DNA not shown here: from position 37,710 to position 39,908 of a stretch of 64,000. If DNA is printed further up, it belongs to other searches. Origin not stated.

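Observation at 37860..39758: CARF-like sensor fused to a catalytically degenerate sigma54-type AAA+ core without a DNA-binding domain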

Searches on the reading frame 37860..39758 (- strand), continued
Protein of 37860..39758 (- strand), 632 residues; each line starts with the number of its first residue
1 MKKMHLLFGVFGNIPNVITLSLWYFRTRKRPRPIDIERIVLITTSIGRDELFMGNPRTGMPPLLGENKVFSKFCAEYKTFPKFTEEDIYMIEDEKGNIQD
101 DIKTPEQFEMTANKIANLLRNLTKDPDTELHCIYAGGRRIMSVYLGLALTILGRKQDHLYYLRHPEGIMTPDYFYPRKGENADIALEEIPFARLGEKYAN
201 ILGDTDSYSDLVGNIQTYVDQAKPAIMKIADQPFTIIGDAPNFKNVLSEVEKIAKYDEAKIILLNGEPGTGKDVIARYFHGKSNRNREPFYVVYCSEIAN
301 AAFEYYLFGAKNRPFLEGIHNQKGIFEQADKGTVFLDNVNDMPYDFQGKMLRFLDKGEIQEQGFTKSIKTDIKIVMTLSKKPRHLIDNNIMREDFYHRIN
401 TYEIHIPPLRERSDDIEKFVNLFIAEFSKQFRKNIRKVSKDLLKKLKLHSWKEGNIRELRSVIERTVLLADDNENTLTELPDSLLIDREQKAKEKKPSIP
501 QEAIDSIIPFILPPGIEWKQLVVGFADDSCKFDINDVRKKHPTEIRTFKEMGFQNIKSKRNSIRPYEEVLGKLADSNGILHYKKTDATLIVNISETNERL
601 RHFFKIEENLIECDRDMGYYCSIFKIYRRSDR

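Call 123: find_encoding_contigs(protein=P0152, flank=10000, max_places=3)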
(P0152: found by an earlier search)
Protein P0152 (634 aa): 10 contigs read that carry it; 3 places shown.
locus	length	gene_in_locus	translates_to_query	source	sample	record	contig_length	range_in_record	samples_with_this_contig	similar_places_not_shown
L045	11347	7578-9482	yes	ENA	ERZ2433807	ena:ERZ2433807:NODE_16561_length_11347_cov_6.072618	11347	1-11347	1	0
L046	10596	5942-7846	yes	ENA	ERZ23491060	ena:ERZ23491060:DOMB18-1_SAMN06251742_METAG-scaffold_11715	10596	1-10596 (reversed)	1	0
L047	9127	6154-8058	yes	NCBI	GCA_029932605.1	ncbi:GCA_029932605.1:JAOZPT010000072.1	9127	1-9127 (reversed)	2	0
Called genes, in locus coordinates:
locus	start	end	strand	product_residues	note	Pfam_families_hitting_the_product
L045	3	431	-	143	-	?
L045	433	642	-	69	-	PF13560:HTH_31, PF12844:HTH_19, PF01381:HTH_3, PF13443:HTH_26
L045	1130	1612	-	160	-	-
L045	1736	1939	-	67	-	-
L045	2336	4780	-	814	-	PF19263:DUF5906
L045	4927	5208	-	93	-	PF18903:DUF5659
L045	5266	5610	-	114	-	-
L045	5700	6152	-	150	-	PF01381:HTH_3, PF12844:HTH_19 (weak), PF13560:HTH_31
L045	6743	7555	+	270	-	-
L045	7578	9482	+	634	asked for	PF09623:Cas_NE0113, PF00158:Sigma54_activat, PF14532:Sigma54_activ_2, PF07728:AAA_5 (weak), PF25601:AAA_lid_14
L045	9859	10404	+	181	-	-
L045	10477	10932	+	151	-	-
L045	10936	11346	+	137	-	?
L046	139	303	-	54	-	-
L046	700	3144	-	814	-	PF19263:DUF5906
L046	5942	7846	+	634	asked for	PF09623:Cas_NE0113, PF00158:Sigma54_activat, PF14532:Sigma54_activ_2, PF07728:AAA_5 (weak), PF25601:AAA_lid_14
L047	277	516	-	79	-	-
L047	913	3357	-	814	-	PF19263:DUF5906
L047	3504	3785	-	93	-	PF18903:DUF5659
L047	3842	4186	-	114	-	-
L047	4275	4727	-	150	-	PF01381:HTH_3, PF12844:HTH_19 (weak), PF13560:HTH_31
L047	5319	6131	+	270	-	-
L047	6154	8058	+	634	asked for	PF09623:Cas_NE0113, PF00158:Sigma54_activat, PF14532:Sigma54_activ_2, PF07728:AAA_5 (weak), PF25601:AAA_lid_14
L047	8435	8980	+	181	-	-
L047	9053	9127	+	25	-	?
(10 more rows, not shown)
